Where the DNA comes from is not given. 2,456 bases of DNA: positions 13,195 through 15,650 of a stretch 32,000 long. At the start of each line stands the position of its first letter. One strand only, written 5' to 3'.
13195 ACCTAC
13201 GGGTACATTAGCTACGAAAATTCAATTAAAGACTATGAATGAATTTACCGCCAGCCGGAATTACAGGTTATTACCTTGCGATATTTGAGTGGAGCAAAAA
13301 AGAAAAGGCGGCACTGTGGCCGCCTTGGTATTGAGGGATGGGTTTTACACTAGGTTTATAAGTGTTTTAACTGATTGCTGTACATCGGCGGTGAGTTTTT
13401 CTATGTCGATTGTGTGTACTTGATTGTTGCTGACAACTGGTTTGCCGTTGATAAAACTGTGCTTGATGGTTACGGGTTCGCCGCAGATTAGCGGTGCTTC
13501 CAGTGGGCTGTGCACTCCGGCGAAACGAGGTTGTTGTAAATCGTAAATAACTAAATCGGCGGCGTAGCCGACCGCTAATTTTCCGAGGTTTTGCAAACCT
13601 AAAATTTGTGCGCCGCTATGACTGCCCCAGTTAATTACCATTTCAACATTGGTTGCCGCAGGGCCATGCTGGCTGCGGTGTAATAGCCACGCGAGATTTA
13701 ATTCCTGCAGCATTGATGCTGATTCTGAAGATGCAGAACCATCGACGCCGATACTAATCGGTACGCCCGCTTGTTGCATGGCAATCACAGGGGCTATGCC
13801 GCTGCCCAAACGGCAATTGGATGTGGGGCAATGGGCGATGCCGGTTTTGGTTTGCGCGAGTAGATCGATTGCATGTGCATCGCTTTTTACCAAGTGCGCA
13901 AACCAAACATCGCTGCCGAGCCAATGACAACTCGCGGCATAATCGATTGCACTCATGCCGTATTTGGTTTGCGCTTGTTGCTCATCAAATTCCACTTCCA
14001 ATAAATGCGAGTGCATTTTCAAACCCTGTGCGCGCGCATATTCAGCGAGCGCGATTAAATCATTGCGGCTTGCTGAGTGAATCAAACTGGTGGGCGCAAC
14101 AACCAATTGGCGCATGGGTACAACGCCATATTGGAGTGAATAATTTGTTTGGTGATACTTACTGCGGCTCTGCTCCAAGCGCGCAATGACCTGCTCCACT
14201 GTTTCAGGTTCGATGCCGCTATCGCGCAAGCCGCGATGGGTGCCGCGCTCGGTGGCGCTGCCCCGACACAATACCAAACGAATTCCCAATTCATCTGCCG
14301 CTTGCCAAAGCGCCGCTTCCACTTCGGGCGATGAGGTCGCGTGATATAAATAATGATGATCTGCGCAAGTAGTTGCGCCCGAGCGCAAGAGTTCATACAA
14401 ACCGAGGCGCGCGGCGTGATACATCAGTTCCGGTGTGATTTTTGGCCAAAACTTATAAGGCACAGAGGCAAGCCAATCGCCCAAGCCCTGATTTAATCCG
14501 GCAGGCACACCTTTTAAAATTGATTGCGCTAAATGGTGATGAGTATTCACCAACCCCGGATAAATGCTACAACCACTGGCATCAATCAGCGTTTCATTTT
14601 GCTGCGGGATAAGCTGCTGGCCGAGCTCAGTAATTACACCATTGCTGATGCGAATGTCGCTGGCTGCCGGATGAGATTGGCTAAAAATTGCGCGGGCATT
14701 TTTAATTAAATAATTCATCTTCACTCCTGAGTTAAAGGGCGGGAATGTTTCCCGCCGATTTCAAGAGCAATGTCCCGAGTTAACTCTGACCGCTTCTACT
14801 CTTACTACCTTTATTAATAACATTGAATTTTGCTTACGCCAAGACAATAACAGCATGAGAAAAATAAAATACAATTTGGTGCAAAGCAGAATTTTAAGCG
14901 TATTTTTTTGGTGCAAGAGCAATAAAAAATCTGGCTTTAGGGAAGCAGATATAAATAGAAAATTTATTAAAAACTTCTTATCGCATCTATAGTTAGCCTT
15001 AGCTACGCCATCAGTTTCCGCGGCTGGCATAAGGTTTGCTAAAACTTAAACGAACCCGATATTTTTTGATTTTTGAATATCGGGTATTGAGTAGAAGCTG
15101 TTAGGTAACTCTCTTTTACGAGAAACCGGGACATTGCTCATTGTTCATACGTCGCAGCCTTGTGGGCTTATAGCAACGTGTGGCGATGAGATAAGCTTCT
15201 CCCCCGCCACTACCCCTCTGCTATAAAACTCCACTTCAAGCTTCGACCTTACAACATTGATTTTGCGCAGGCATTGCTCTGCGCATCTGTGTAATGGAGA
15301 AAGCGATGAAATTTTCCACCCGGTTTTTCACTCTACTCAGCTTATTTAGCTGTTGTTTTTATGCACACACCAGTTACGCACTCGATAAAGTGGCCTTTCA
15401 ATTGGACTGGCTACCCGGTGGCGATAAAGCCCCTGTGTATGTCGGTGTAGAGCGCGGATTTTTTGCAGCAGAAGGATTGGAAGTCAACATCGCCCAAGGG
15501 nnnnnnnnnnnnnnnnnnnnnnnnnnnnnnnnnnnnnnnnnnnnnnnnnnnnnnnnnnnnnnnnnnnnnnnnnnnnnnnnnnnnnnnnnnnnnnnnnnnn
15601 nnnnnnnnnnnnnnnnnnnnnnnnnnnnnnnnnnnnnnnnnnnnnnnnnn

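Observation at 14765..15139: Divergent pair of a conserved hairpin-with-internal-loop RNA motif in two leaders (candidate xanthine/NMT1-motif riboswitches)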

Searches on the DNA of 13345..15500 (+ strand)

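Call 5: search_dna_similar(query=window:14500-15500:+, collection=ecoli_genomes, mode=near, max_rows=5)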
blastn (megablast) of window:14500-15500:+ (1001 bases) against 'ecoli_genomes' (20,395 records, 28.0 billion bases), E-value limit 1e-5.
No match.

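Call 15: search_rna_families(sources=[L001, L002, L003, L004, L005, L006, L007, L008, L009, L010, L011, L012, L013, L014], threshold=gathering)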
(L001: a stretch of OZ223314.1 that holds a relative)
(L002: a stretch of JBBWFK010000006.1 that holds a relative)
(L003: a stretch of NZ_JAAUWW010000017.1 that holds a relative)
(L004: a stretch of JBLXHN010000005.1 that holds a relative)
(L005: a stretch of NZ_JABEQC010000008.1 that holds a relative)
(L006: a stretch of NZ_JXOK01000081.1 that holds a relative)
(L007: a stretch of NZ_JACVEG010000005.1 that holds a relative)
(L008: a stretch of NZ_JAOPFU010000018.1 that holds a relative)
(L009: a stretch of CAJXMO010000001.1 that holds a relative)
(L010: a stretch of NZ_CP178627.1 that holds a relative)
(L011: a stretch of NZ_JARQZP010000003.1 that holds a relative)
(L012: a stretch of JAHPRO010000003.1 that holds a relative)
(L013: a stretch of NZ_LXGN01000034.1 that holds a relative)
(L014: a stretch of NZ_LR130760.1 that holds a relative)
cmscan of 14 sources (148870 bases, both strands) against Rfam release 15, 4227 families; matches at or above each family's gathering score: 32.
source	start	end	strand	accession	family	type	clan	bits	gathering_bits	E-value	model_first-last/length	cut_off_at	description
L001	10018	12909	+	RF02541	LSU_rRNA_bacteria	Gene; rRNA;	CL00112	2853.6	50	0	1-2925/2925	no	Bacterial large subunit ribosomal RNA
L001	7851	9419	+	RF00177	SSU_rRNA_bacteria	Gene; rRNA;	CL00111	1550.9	50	0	1-1533/1533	no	Bacterial small subunit ribosomal RNA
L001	13026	13142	+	RF00001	5S_rRNA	Gene; rRNA;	CL00113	92.9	38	2.1e-18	1-120/120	no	5S ribosomal RNA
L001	13184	13257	+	RF00005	tRNA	Gene; tRNA;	CL00001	70.4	29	5.8e-13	1-71/71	no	tRNA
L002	8144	8268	+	RF00177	SSU_rRNA_bacteria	Gene; rRNA;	CL00111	66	50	4.2e-16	1-108/1533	3'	Bacterial small subunit ribosomal RNA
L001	9553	9625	+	RF00005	tRNA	Gene; tRNA;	CL00001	64.4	29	2.5e-11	1-71/71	no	tRNA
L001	9641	9713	+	RF00005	tRNA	Gene; tRNA;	CL00001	56.9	29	2.9e-09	1-71/71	no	tRNA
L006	5516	5569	-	RF03054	Xanthine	Cis-reg; riboswitch;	-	52.9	36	1.5e-08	1-56/56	no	Xanthine riboswitch aptamer (NMT1 RNA)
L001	5521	5578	-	RF03054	Xanthine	Cis-reg; riboswitch;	-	52.1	36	2.5e-08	1-56/56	no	Xanthine riboswitch aptamer (NMT1 RNA)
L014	3167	3219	+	RF03054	Xanthine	Cis-reg; riboswitch;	-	50.8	36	5.8e-08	1-56/56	no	Xanthine riboswitch aptamer (NMT1 RNA)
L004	5537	5590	-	RF03054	Xanthine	Cis-reg; riboswitch;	-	50.3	36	8e-08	1-56/56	no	Xanthine riboswitch aptamer (NMT1 RNA)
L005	5527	5581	-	RF03054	Xanthine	Cis-reg; riboswitch;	-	50.1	36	9.1e-08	1-56/56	no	Xanthine riboswitch aptamer (NMT1 RNA)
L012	3165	3217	+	RF03054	Xanthine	Cis-reg; riboswitch;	-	50.1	36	8.9e-08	1-56/56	no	Xanthine riboswitch aptamer (NMT1 RNA)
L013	3162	3214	+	RF03054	Xanthine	Cis-reg; riboswitch;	-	49.5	36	1.3e-07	1-56/56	no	Xanthine riboswitch aptamer (NMT1 RNA)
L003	5553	5603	-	RF03054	Xanthine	Cis-reg; riboswitch;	-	49.4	36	1.4e-07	1-56/56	no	Xanthine riboswitch aptamer (NMT1 RNA)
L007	5901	5953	+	RF03054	Xanthine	Cis-reg; riboswitch;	-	49.4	36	1.4e-07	1-56/56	no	Xanthine riboswitch aptamer (NMT1 RNA)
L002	2648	2719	-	RF03054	Xanthine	Cis-reg; riboswitch;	-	49.3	36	1.5e-07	1-56/56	no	Xanthine riboswitch aptamer (NMT1 RNA)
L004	5899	5955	+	RF03054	Xanthine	Cis-reg; riboswitch;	-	49.1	36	1.7e-07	1-56/56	no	Xanthine riboswitch aptamer (NMT1 RNA)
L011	5938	5984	+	RF03054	Xanthine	Cis-reg; riboswitch;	-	48.6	36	2.4e-07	1-56/56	no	Xanthine riboswitch aptamer (NMT1 RNA)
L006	5887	5936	+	RF03054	Xanthine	Cis-reg; riboswitch;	-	48.5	36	2.4e-07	1-56/56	no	Xanthine riboswitch aptamer (NMT1 RNA)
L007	5528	5582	-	RF03054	Xanthine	Cis-reg; riboswitch;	-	48.5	36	2.5e-07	1-56/56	no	Xanthine riboswitch aptamer (NMT1 RNA)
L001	2609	2680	-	RF03054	Xanthine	Cis-reg; riboswitch;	-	46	36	1.2e-06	1-56/56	no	Xanthine riboswitch aptamer (NMT1 RNA)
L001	5892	5942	+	RF03054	Xanthine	Cis-reg; riboswitch;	-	45.9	36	1.3e-06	1-56/56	no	Xanthine riboswitch aptamer (NMT1 RNA)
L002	5886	5936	+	RF03054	Xanthine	Cis-reg; riboswitch;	-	45.9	36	1.3e-06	1-56/56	no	Xanthine riboswitch aptamer (NMT1 RNA)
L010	5943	5988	+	RF03054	Xanthine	Cis-reg; riboswitch;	-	45.9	36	1.3e-06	1-56/56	no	Xanthine riboswitch aptamer (NMT1 RNA)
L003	2239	2304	-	RF03054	Xanthine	Cis-reg; riboswitch;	-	45.5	36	1.7e-06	1-56/56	no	Xanthine riboswitch aptamer (NMT1 RNA)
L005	2136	2205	-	RF03054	Xanthine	Cis-reg; riboswitch;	-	43.9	36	4.5e-06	1-56/56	no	Xanthine riboswitch aptamer (NMT1 RNA)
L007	2094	2163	-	RF03054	Xanthine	Cis-reg; riboswitch;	-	43.4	36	6.4e-06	1-56/56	no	Xanthine riboswitch aptamer (NMT1 RNA)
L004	2695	2764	-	RF03054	Xanthine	Cis-reg; riboswitch;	-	43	36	8.3e-06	1-56/56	no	Xanthine riboswitch aptamer (NMT1 RNA)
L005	5901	5953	+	RF03054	Xanthine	Cis-reg; riboswitch;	-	42.7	36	9.8e-06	1-56/56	no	Xanthine riboswitch aptamer (NMT1 RNA)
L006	2200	2271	-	RF03054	Xanthine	Cis-reg; riboswitch;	-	42.5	36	1.1e-05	1-56/56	no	Xanthine riboswitch aptamer (NMT1 RNA)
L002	5510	5568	-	RF03054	Xanthine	Cis-reg; riboswitch;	-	40.4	36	4.4e-05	1-56/56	no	Xanthine riboswitch aptamer (NMT1 RNA)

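Call 33: build_rna_model(alignment_id=A1, structure=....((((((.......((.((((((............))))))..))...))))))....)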
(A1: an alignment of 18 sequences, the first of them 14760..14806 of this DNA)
Model R1 built from alignment A1 (18 sequences, 61 columns); structure: as given.
model positions 53; base pairs 14; branch points 0; effective number of sequences 8.09; information 1.047 bits per position. Calibrated on 0.2 Mb of random sequence (short: E-values are rough).
structure used (alignment columns):
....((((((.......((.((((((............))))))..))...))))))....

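Call 34: search_with_rna_model(model_id=R1, sources=[window, L001, L002, L003, L004, L005, L006, L007, L008, L009, L010, L011, L012, L013, L014, L015, L016], max_evalue=1)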
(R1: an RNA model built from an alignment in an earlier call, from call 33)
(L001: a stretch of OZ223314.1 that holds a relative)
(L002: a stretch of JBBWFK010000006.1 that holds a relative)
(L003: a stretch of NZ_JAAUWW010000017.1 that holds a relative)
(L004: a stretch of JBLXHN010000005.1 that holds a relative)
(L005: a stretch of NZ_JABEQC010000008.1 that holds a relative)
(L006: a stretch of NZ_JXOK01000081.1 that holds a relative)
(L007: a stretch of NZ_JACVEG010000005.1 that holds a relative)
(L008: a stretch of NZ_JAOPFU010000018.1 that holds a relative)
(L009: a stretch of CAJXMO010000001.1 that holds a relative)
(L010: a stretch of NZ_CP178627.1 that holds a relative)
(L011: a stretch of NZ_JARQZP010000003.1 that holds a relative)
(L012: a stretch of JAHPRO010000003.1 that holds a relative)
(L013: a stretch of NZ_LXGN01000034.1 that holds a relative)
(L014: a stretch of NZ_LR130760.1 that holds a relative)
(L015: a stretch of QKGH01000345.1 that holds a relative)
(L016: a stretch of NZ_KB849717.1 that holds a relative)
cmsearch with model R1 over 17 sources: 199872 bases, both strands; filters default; matches with E-value up to 1: 40.
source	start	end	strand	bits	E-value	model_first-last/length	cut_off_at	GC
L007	5901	5953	+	68.3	3e-16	1-53/53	no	0.43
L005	5527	5581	-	68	3.7e-16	1-53/53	no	0.45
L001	5521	5578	-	67.5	5.1e-16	1-53/53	no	0.47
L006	5516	5569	-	66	1.3e-15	1-53/53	no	0.44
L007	5528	5582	-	65.8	1.4e-15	1-53/53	no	0.49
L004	5537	5590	-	64.9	2.7e-15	1-53/53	no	0.46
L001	5892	5942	+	64.4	3.8e-15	1-53/53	no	0.41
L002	5886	5936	+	64.4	3.8e-15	1-53/53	no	0.41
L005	5901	5953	+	64.3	4e-15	1-53/53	no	0.43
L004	5899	5955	+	64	4.9e-15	1-53/53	no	0.4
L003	5553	5603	-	62.8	1e-14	1-53/53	no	0.45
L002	5510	5568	-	59.8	7.1e-14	1-53/53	no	0.44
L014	3167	3219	+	59.7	7.5e-14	1-53/53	no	0.47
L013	3162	3214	+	59.7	7.7e-14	1-53/53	no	0.45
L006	5887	5936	+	59.3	9.6e-14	1-53/53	no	0.42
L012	3165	3217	+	58.8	1.4e-13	1-53/53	no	0.47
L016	3165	3217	+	58.8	1.4e-13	1-53/53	no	0.47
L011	5938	5984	+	58.1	2.2e-13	1-53/53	no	0.47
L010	5943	5988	+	54.3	2.5e-12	1-53/53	no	0.46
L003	5899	5945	+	47.7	1.8e-10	1-53/53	no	0.47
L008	5924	5983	+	39.4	3.7e-08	1-53/53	no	0.38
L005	2136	2205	-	36.6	2.3e-07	1-53/53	no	0.43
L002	2648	2719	-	36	3.4e-07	1-53/53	no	0.43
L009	5508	5577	-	35.8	3.7e-07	1-53/53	no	0.37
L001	2609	2680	-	35.5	4.6e-07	1-53/53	no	0.46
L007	2094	2163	-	34.9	6.5e-07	1-53/53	no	0.47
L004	2695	2764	-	34.7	7.5e-07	1-53/53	no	0.44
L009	5906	5982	+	33.4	1.8e-06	1-53/53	no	0.44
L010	2689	2735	-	33.3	1.8e-06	1-53/53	no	0.47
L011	2850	2894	-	33.1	2.2e-06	1-53/53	no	0.42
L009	2530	2577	-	32.6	2.9e-06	1-53/53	no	0.46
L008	5526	5597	-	31.7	5.2e-06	1-53/53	no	0.43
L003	2239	2304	-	31.3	7e-06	1-53/53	no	0.41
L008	2496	2555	-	30.8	9.5e-06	1-53/53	no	0.38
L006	2200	2271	-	30.1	1.5e-05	1-53/53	no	0.47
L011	5569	5626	-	26.1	0.0002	1-53/53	no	0.47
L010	5417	5484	-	25.2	0.00036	1-53/53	no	0.4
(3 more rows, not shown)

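Call 50: search_with_rna_model(model_id=R1, sources=[L059, L060, L061, L062, L063, L064, L065, L066, L067], max_evalue=1)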
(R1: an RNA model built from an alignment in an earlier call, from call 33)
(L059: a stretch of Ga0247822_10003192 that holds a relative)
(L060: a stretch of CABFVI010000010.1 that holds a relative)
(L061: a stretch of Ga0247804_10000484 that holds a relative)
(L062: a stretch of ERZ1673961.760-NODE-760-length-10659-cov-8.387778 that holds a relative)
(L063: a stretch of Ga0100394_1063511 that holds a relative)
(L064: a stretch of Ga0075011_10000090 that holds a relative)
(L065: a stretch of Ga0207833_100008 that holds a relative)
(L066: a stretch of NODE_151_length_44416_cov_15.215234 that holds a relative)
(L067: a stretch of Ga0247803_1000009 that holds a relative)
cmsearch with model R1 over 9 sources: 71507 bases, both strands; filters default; matches with E-value up to 1: 23.
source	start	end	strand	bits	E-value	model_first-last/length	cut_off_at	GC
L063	387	439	+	68.3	1.1e-16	1-53/53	no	0.43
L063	13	67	-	68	1.3e-16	1-53/53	no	0.45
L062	4522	4579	-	63.6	2.3e-15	1-53/53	no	0.45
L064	4552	4606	-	63.5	2.3e-15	1-53/53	no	0.42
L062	4891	4941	+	62.7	3.9e-15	1-53/53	no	0.43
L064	4902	4955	+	59.3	3.5e-14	1-53/53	no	0.41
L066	2165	2217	+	58.8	4.9e-14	1-53/53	no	0.47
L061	314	370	-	55.8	3.4e-13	1-53/53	no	0.47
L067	4557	4613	-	55.8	3.4e-13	1-53/53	no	0.47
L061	667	713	+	54.6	7.3e-13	1-53/53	no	0.47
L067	4909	4955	+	54.6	7.3e-13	1-53/53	no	0.47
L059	4908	4954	+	54.5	8e-13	1-53/53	no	0.49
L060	4908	4954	+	54.5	8e-13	1-53/53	no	0.47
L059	4558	4620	-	53.6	1.4e-12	1-53/53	no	0.44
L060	4572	4634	-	52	4e-12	1-53/53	no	0.48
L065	4508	4577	-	35.8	1.3e-07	1-53/53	no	0.37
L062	1616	1687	-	35.5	1.6e-07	1-53/53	no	0.43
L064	1276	1345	-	33.5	6.1e-07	1-53/53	no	0.44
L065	4906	4982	+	33.4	6.4e-07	1-53/53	no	0.44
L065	1530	1577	-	32.6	1e-06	1-53/53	no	0.46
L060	1617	1688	-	22.2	0.00088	1-53/53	no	0.47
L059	1586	1670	-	19.4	0.0052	1-53/53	no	0.45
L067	1700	1776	-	17.8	0.015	1-53/53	no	0.42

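Call 62: search_rna_families(source=window, start=14700, end=15320, threshold=evalue, max_evalue=5)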
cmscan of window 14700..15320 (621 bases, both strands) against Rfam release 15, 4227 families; matches with E-value up to 5: 2.
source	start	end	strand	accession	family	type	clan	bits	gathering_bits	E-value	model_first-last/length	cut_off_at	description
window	14760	14806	-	RF03054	Xanthine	Cis-reg; riboswitch;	-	55.6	36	1.1e-11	1-56/56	no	Xanthine riboswitch aptamer (NMT1 RNA)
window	15084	15144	+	RF03054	Xanthine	Cis-reg; riboswitch;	-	41.5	36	9.3e-08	1-56/56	no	Xanthine riboswitch aptamer (NMT1 RNA)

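Call 70: search_rna_families(sources=[L059, L060, L067, L065], threshold=gathering)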
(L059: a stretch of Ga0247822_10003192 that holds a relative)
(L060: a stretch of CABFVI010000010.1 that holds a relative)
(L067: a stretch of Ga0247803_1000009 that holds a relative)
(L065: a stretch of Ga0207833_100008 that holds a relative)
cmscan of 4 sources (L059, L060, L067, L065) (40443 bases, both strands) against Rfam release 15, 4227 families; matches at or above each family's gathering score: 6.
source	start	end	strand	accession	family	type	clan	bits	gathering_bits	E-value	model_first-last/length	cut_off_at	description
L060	4908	4954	+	RF03054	Xanthine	Cis-reg; riboswitch;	-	54.3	36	1.7e-09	1-56/56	no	Xanthine riboswitch aptamer (NMT1 RNA)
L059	4908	4954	+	RF03054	Xanthine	Cis-reg; riboswitch;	-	54.1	36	1.9e-09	1-56/56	no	Xanthine riboswitch aptamer (NMT1 RNA)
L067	4909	4955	+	RF03054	Xanthine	Cis-reg; riboswitch;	-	53.5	36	2.8e-09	1-56/56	no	Xanthine riboswitch aptamer (NMT1 RNA)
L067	4557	4613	-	RF03054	Xanthine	Cis-reg; riboswitch;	-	43.3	36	1.9e-06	1-56/56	no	Xanthine riboswitch aptamer (NMT1 RNA)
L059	4558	4620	-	RF03054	Xanthine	Cis-reg; riboswitch;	-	42.2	36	3.9e-06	1-56/56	no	Xanthine riboswitch aptamer (NMT1 RNA)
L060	4572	4634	-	RF03054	Xanthine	Cis-reg; riboswitch;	-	41.1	36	7.5e-06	1-56/56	no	Xanthine riboswitch aptamer (NMT1 RNA)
